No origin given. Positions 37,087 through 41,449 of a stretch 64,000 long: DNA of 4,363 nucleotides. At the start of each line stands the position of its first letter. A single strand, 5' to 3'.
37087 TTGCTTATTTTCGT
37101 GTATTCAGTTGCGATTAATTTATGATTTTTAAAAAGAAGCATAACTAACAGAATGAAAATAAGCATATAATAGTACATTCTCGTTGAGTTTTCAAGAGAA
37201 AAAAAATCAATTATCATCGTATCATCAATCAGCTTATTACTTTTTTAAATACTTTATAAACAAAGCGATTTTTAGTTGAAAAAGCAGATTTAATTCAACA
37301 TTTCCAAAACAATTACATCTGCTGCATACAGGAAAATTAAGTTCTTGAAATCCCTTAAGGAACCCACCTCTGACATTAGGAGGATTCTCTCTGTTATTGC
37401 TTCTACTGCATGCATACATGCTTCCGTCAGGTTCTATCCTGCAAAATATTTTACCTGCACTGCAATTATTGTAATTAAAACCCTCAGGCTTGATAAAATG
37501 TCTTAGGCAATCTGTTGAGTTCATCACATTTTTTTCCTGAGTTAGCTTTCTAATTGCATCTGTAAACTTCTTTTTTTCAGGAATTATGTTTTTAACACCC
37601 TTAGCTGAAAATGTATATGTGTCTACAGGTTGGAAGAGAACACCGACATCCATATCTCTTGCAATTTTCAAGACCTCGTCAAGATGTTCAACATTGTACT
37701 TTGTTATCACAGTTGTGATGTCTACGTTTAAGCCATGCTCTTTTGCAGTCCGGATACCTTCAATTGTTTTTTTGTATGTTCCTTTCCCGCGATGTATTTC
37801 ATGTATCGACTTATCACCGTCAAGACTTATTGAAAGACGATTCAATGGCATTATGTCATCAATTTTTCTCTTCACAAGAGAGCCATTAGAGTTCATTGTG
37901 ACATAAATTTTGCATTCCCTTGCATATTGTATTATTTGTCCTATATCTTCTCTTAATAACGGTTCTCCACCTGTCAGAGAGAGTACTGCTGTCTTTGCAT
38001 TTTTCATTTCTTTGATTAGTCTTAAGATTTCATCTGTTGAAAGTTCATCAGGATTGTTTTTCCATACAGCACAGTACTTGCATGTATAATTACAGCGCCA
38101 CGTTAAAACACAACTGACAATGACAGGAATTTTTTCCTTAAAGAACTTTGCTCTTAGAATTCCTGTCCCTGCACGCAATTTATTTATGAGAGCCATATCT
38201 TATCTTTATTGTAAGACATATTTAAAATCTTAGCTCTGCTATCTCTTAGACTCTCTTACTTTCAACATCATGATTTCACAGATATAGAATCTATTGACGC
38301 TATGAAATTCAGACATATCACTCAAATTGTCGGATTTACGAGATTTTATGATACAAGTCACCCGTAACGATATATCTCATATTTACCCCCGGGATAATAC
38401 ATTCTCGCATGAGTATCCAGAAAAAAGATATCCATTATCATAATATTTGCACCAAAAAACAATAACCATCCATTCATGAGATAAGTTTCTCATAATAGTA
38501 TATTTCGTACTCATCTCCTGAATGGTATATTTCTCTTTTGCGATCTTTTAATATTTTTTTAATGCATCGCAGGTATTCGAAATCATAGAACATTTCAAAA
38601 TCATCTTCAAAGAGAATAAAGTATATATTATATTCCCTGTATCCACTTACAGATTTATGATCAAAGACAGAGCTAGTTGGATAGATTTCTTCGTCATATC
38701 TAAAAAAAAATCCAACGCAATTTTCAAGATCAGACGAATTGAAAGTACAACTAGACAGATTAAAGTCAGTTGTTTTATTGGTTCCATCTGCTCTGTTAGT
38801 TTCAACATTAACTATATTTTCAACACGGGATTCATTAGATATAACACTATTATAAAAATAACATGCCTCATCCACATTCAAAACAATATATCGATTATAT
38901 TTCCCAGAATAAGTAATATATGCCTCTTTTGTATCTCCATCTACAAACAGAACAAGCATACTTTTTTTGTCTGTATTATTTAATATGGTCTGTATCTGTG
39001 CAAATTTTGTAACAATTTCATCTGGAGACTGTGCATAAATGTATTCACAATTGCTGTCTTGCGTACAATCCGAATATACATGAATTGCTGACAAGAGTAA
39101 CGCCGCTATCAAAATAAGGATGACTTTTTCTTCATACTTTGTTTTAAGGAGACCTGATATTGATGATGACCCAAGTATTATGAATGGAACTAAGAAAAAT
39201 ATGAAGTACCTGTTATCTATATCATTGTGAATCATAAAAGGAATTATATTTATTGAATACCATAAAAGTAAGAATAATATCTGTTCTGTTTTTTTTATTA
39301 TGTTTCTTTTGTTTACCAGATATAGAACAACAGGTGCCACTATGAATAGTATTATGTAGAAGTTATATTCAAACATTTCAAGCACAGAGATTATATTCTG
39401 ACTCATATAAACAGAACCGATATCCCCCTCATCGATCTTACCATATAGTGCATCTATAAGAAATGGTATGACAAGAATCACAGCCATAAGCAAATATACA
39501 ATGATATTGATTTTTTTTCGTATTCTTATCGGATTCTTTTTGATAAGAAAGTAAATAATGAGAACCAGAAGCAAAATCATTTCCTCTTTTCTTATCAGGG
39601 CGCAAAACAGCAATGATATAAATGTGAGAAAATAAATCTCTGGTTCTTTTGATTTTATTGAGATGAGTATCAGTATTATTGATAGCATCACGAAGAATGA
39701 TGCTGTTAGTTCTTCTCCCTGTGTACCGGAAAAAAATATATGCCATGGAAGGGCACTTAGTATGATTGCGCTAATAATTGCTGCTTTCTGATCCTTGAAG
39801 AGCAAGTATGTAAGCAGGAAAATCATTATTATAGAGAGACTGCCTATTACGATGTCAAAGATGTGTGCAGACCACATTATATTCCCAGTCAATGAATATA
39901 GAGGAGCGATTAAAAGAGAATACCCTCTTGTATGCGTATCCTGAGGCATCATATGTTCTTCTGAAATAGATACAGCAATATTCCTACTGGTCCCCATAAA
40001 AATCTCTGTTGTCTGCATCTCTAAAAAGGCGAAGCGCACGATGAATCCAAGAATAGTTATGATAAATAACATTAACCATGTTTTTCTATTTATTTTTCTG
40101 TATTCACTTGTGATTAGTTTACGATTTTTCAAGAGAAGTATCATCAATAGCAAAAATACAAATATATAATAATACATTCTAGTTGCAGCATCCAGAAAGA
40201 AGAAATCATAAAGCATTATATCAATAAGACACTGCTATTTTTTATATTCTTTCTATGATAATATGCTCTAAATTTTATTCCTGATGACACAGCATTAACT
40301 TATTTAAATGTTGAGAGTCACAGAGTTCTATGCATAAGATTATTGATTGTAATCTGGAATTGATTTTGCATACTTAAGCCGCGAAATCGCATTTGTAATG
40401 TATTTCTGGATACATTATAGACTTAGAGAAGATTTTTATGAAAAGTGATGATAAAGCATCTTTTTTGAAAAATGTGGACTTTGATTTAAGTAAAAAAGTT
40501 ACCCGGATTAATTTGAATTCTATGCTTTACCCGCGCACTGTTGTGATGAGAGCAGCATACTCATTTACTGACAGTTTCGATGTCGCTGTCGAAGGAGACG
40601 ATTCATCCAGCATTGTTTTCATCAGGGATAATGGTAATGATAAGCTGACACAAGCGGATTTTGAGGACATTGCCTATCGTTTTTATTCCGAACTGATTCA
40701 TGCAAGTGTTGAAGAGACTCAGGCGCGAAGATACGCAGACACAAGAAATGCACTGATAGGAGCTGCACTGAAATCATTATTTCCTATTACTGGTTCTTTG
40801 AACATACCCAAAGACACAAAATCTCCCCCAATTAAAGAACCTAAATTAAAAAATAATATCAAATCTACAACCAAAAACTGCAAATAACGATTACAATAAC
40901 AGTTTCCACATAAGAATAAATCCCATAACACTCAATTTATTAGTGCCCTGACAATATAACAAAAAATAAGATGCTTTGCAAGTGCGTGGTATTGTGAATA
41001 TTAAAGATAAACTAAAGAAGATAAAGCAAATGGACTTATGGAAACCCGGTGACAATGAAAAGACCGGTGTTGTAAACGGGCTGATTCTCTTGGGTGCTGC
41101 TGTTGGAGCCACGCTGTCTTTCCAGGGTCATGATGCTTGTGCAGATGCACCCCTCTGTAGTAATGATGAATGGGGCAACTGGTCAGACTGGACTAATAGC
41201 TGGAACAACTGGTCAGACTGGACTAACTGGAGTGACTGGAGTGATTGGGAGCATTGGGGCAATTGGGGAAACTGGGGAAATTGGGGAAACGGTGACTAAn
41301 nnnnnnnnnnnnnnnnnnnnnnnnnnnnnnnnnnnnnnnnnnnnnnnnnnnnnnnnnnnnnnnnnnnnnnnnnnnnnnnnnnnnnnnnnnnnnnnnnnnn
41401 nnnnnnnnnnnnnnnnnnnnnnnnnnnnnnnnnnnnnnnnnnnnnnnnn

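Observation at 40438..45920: Candidate archaeal triceptide/His-Xaa-Ser-like RiPP locus built on a Trp-Xaa-Xaa repeat peptide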

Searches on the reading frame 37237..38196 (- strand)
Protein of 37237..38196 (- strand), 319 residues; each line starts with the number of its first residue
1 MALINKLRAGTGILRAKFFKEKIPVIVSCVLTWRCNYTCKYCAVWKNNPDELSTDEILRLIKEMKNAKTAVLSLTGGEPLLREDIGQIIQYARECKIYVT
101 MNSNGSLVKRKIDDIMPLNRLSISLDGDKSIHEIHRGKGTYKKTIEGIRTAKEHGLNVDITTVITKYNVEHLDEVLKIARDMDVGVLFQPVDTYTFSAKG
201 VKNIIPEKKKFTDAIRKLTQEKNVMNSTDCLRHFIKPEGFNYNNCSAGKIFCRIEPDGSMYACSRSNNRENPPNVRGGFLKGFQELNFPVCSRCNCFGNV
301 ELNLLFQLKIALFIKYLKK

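Call 3: search_protein_families(library=ncbifam, proteins=[window:37237-38196:-], max_evalue=0.01)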
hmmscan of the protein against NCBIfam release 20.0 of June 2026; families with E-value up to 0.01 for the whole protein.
window:37237-38196:- (319 aa): 83 families (the best 25 are shown)
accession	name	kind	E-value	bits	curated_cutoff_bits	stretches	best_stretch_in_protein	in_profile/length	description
TIGR03961.1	rSAM_PTO1314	hypoth_equivalog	2.3e-34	119.2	306.05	1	21-223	19-218/332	PTO1314 family radical SAM protein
TIGR04051.1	rSAM_NirJ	equivalog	3.5e-32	111.7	515.45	1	27-191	4-175/354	heme d1 biosynthesis radical SAM protein NirJ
TIGR04053.2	TIGR04053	equivalog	5.4e-31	108.1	395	1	22-186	5-180/366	TIGR04053 family radical SAM/SPASM domain-containing protein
TIGR03962.1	mycofact_rSAM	equivalog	3.1e-29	102.2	265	1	23-265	10-261/339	mycofactocin radical SAM maturase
TIGR04545.1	rSAM_ahbD_hemeb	equivalog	1.4e-28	100.3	500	1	27-183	2-166/339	heme b synthase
NF050035.1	rSAM_WgK_link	exception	2e-28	99.5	650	1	22-222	6-213/367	radical SAM/SPASM peptide maturase WgkB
TIGR04054.1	rSAM_NirJ1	equivalog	1.3e-27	96.4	650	1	21-185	33-203/387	putative heme d1 biosynthesis radical SAM protein NirJ1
TIGR04546.1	rSAM_ahbC_deAc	equivalog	1.4e-27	96.5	650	1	17-186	32-207/390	12,18-didecarboxysiroheme deacetylase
TIGR04055.1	rSAM_NirJ2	equivalog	6.4e-27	94.9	500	1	26-266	1-257/326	putative heme d1 biosynthesis radical SAM protein NirJ2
TIGR02668.1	moaA_archaeal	equivalog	2.2e-26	92.6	325.25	1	30-229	15-224/303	GTP 3',8-cyclase MoaA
NF045574.1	sacti_mat_StsB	exception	6.1e-26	91.3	625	1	29-184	100-261/466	StsB family radical SAM/SPASM domain sactipeptide maturase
TIGR03470.1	HpnH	equivalog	1.5e-25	89.9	225.05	1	2-235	4-246/318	adenosyl-hopene transferase HpnH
TIGR04250.1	SCM_rSAM_ScmE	equivalog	7.8e-25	87.5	400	1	28-179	6-165/358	SynChlorMet cassette radical SAM/SPASM protein ScmE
TIGR02666.1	moaA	equivalog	2.3e-24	86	284.05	1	31-191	16-192/336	GTP 3',8-cyclase MoaA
NF049973.1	radical_Rv1681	equivalog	6e-24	84.6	380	1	33-183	80-238/326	Rv1681 family radical SAM protein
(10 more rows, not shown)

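Call 4: search_protein_families(library=pfam, proteins=[window:37237-38196:-], max_evalue=0.01)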
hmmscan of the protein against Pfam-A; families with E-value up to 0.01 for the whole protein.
window:37237-38196:- (319 aa): 2 families
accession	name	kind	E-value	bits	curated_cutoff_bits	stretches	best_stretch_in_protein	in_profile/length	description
PF04055.27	Radical_SAM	-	7.5e-31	108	29.5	1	33-177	5-164/166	Radical SAM superfamily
PF13353.11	Fer4_12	-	3.7e-06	27.7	22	1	32-112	12-98/137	4Fe-4S single cluster domain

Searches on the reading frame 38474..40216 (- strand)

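Call 3: search_protein_families(library=ncbifam, proteins=[window:38474-40216:-], max_evalue=0.01)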
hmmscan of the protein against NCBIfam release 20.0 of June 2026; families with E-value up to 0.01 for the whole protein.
window:38474-40216:- (580 aa): 1 family
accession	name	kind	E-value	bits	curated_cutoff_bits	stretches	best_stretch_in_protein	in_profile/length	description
TIGR03663.1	TIGR03663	subfamily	2.8e-08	33.2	126.25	2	277-422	260-413/435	flippase activity-associated protein Agl23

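Call 4: search_protein_families(library=pfam, proteins=[window:38474-40216:-], max_evalue=0.01)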
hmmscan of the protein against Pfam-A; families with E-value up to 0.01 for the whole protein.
window:38474-40216:- (580 aa): 1 family
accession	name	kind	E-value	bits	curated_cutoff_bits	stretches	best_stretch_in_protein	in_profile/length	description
PF13231.12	PMT_2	-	7.4e-11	43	26.1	1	99-254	6-159/160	Dolichyl-phosphate-mannose-protein mannosyltransferase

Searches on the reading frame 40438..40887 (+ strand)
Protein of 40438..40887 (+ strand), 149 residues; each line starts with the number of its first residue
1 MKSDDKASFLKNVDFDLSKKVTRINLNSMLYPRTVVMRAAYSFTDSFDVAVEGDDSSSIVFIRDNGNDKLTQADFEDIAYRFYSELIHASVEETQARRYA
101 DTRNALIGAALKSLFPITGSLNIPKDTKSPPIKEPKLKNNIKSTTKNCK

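Call 3: search_protein_families(library=ncbifam, proteins=[window:40438-40887:+], max_evalue=0.01)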
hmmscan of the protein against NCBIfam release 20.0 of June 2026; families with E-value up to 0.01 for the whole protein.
window:40438-40887:+ (149 aa): 2 families
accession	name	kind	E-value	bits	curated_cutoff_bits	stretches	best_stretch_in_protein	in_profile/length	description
TIGR03976.1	chp_LLNDYxLRE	equivalog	3.4e-10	40.1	50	1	27-113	2-86/90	His-Xaa-Ser system protein HxsD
NF038315.1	HxsD_rel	equivalog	0.0034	17.6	41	1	24-70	1-48/62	HxsD-like protein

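Call 4: search_protein_families(library=pfam, proteins=[window:40438-40887:+], max_evalue=0.01)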
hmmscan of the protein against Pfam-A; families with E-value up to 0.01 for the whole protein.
window:40438-40887:+ (149 aa): 0 families

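Call 75: search_protein_families(library=padloc, proteins=[window:40438-40887:+], max_evalue=0.001)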
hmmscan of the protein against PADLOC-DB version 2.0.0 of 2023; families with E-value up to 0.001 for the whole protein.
window:40438-40887:+ (149 aa): 0 families

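Call 109: search_solved_structures(query=window:40438-40887:+, max_evalue=1)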
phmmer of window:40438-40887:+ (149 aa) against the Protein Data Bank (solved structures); distinct sequences matched with E-value up to 1: 2.
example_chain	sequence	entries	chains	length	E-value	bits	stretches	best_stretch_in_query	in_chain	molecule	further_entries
3qs2_A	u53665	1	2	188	0.31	14.8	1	16-114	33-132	Fimbrillin matB homolog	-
3qs3_A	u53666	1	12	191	0.57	13.9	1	24-114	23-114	Fimbrillin matB homolog, EcpD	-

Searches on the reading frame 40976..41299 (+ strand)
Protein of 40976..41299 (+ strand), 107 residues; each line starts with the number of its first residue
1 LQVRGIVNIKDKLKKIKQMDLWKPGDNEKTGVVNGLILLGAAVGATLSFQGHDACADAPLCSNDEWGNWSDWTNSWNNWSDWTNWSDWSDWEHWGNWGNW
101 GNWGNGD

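Call 3: search_protein_families(library=ncbifam, proteins=[window:40976-41299:+], max_evalue=0.01)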
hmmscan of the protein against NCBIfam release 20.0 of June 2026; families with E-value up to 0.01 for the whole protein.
window:40976-41299:+ (107 aa): 0 families

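Call 4: search_protein_families(library=pfam, proteins=[window:40976-41299:+], max_evalue=0.01)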
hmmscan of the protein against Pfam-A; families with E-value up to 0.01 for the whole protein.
window:40976-41299:+ (107 aa): 0 families

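Call 44: search_protein_families(library=ncbifam, proteins=[window:40994-41296:+], max_evalue=0.01)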
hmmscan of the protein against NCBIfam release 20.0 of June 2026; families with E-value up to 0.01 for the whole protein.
window:40994-41296:+ (101 aa): 0 families

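Call 47: find_homologous_proteins(query=window:40994-41296:+, max_evalue=0.001)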
Query seq(101 aa) (101 aa): 3 proteins with E <= 0.001 among 4 candidates.
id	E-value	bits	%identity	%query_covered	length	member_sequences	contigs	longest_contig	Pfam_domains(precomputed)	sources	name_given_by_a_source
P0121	7.3e-45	170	82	92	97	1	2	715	-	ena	-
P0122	1.0e-35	140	74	86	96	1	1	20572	-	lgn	-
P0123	2.8e-35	139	71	86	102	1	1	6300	-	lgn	-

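Call 75: search_protein_families(library=padloc, proteins=[window:40994-41299:+], max_evalue=0.001)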
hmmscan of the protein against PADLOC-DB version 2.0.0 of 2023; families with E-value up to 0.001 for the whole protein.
window:40994-41299:+ (101 aa): 0 families

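Call 94: search_protein_representatives(alignment_id=A5)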
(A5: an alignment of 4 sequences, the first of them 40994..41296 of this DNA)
Query: 4 sequences, 97 profile positions. Proteins with E-value up to 0.001 (for the whole library): 18; up to 1e-10: 3; up to 1e-30: 1. The best 18 are listed.
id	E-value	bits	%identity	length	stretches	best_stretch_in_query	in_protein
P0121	3.4e-52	190.8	-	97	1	1-97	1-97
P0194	1.5e-14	70.1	-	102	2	1-59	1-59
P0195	5.3e-12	62.0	-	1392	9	49-74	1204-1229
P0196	1.1e-10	57.7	-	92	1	1-85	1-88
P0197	1.7e-08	50.7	-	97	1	1-88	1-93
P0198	1.6e-07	47.6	-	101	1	1-89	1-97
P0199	9.0e-06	42.0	-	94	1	1-86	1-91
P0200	1.7e-05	41.1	-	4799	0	-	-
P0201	3.9e-05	40.0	-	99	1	3-81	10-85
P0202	8.7e-05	38.8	-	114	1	1-93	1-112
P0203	1.3e-04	38.3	-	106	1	55-92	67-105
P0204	1.8e-04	37.8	-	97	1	1-93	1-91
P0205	3.5e-04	36.9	-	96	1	9-93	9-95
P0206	3.6e-04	36.9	-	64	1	46-86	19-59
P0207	4.0e-04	36.7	-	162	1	1-93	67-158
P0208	5.7e-04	36.2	-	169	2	55-93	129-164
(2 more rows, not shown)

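Call 96: find_encoding_contigs(protein=P0203, flank=6000, max_places=2)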
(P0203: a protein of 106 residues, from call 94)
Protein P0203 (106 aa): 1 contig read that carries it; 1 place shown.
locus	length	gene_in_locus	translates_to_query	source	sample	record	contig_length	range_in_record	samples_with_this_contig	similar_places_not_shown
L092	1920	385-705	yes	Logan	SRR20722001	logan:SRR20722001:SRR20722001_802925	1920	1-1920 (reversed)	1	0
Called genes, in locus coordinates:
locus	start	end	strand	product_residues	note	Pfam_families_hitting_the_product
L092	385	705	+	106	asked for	-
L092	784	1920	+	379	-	?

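Call 97: find_encoding_contigs(protein=P0194, flank=6000, max_places=1)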
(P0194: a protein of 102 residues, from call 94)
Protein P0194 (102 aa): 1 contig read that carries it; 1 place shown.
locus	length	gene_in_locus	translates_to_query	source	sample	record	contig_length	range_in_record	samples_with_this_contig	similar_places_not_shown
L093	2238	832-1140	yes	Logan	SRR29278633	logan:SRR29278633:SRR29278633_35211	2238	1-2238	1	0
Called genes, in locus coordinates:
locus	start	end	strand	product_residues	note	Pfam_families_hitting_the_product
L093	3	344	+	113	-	?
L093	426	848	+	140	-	PF27806:HxsD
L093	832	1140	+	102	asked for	-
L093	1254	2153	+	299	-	PF04055:Radical_SAM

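Call 98: search_protein_families(library=ncbifam, proteins=[L092:784-1920:+, L093:1254-2153:+, L093:426-848:+], max_evalue=0.001)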
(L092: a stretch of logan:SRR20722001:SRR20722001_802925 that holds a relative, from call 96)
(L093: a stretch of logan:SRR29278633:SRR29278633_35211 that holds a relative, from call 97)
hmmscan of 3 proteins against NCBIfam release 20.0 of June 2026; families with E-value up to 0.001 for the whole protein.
L092:784-1920:+ (379 aa): 59 families (the best 25 are shown)
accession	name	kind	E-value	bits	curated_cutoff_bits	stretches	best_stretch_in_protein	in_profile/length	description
TIGR04261.1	rSAM_GlyRichRpt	subfamily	2.9e-132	441.1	310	1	21-378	1-360/363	cyclophane-forming radical SAM/SPASM peptide maturase GrrM/OscB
NF041718.1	rSAM_phane_AMC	equivalog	1.2e-90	304.2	425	1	16-373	5-355/362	cyclophane-forming radical SAM peptide maturase AmcB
TIGR03942.1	sulfatase_rSAM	equivalog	2.1e-50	171.9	349.45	1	25-368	9-347/363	anaerobic sulfatase maturase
NF041707.1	rSAM_YhhB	equivalog_domain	1.5e-43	149.2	445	1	24-366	9-353/369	cyclophane-forming radical SAM/SPASM peptide maturase YhhB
NF041298.1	rSAM_mat_DynA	equivalog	8.6e-43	146.7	450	1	20-355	4-331/356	dynobactin maturation radical SAM/SPASM protein DynA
NF010308.0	PRK13745.1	equivalog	3.4e-33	115.2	484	1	12-357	8-364/412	anaerobic sulfatase-maturation protein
NF041300.1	rSAM_mat_DarW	exception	4.2e-33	114.8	650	1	13-354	37-375/415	radical SAM/SPASM peptide maturase DarW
TIGR04269.1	SAM_SPASM_FxsB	subfamily_domain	8.2e-33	113.9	370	1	24-365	9-352/363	FxsB family cyclophane-forming radical SAM/SPASM peptide maturase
TIGR04083.1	rSAM_pep_methan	hypoth_equivalog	2e-31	109.2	300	1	19-374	2-339/376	TIGR04083 family peptide-modifying radical SAM enzyme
NF038005.1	rSAM_mat_DarE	equivalog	2.6e-29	102.3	650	1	13-352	70-407/432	darobactin maturation radical SAM/SPASM protein DarE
TIGR04163.1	rSAM_cobopep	equivalog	5.3e-28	97.9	375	1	19-368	66-409/428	peptide-modifying radical SAM enzyme CbpB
NF010321.0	PRK13758.1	equivalog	2.2e-26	92.9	441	1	23-356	11-341/370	anaerobic sulfatase-maturase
TIGR04496.1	rSAM_XyeB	equivalog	4e-24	85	450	1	21-164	8-159/385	cyclophane-forming radical SAM/SPASM peptide maturase XyeB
NF047865.1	rSAM_PapB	equivalog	7.9e-24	84.5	340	1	24-357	10-328/330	PapB family radical SAM/SPASM ranthipeptide maturase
TIGR03978.1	rSAM_paired_1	equivalog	1.3e-20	73.7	370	1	8-200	74-268/466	His-Xaa-Ser system radical SAM maturase HxsB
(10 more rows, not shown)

L093:1254-2153:+ (299 aa): 39 families (the best 25 are shown)
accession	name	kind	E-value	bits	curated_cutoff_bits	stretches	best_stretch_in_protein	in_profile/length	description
TIGR03977.1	rSAM_pair_HxsC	equivalog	5e-45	153.6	267.9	1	14-239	34-260/292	His-Xaa-Ser system radical SAM maturase HxsC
NF038332.1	rSAM_rare_HxsC4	exception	6.2e-26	91.3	500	2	4-232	13-244/335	radical SAM protein HxsC4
TIGR04250.1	SCM_rSAM_ScmE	equivalog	7.8e-18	64.5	400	1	14-224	12-219/358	SynChlorMet cassette radical SAM/SPASM protein ScmE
TIGR04054.1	rSAM_NirJ1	equivalog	3e-17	62.3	650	1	14-214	45-243/387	putative heme d1 biosynthesis radical SAM protein NirJ1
NF050035.1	rSAM_WgK_link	exception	2.6e-16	59.6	650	1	13-229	17-227/367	radical SAM/SPASM peptide maturase WgkB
TIGR03962.1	mycofact_rSAM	equivalog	2.8e-15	56.3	265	1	12-168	19-172/339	mycofactocin radical SAM maturase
TIGR02668.1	moaA_archaeal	equivalog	1.3e-14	53.9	325.25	1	13-171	18-175/303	GTP 3',8-cyclase MoaA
TIGR04051.1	rSAM_NirJ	equivalog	6.6e-14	51.6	515.45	1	14-172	11-166/354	heme d1 biosynthesis radical SAM protein NirJ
TIGR04545.1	rSAM_ahbD_hemeb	equivalog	7e-13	48.7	500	1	13-169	8-162/339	heme b synthase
TIGR04053.2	TIGR04053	equivalog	3.7e-12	46.2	395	1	15-224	18-223/366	TIGR04053 family radical SAM/SPASM domain-containing protein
TIGR02666.1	moaA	equivalog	1.8e-11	43.6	284.05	1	14-171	19-182/336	GTP 3',8-cyclase MoaA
TIGR04055.1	rSAM_NirJ2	equivalog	2.7e-11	43.6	500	1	14-169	9-161/326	putative heme d1 biosynthesis radical SAM protein NirJ2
NF001199.0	PRK00164.2-1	equivalog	3.5e-11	42.8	231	1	13-169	20-175/308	GTP 3',8-cyclase MoaA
NF045646.2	rSAM_Se_TrsS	equivalog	4.3e-11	42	490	1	14-230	95-309/441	radical SAM (seleno)protein TrsS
NF049973.1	radical_Rv1681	equivalog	5.5e-11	42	380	1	6-143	73-208/326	Rv1681 family radical SAM protein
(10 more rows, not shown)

L093:426-848:+ (140 aa): 1 family
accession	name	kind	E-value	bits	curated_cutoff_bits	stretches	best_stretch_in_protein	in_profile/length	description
TIGR03976.1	chp_LLNDYxLRE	equivalog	6.7e-08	32.8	50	1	23-110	3-87/90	His-Xaa-Ser system protein HxsD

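Call 102: search_protein_families(library=ncbifam, proteins=[P0203, P0205, P0206, P0208, window:40994-41296:+, P0194], max_evalue=10)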
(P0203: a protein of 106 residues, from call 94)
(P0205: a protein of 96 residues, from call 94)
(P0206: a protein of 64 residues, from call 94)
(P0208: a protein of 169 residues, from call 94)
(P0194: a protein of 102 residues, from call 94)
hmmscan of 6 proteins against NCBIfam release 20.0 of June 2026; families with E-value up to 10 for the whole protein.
P0203 (106 aa): 0 families

P0205 (96 aa): 0 families

P0206 (64 aa): 0 families

P0208 (169 aa): 0 families

window:40994-41296:+ (101 aa): 0 families

P0194 (102 aa): 2 families
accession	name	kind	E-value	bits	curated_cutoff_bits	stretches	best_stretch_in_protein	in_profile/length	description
TIGR02902.1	spore_lonB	equivalog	0.006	15.2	723.3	1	16-49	340-373/531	ATP-dependent protease LonB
TIGR00764.1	lon_rel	equivalog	0.011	14.4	516.6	1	9-49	405-444/608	ATP-dependent protease LonB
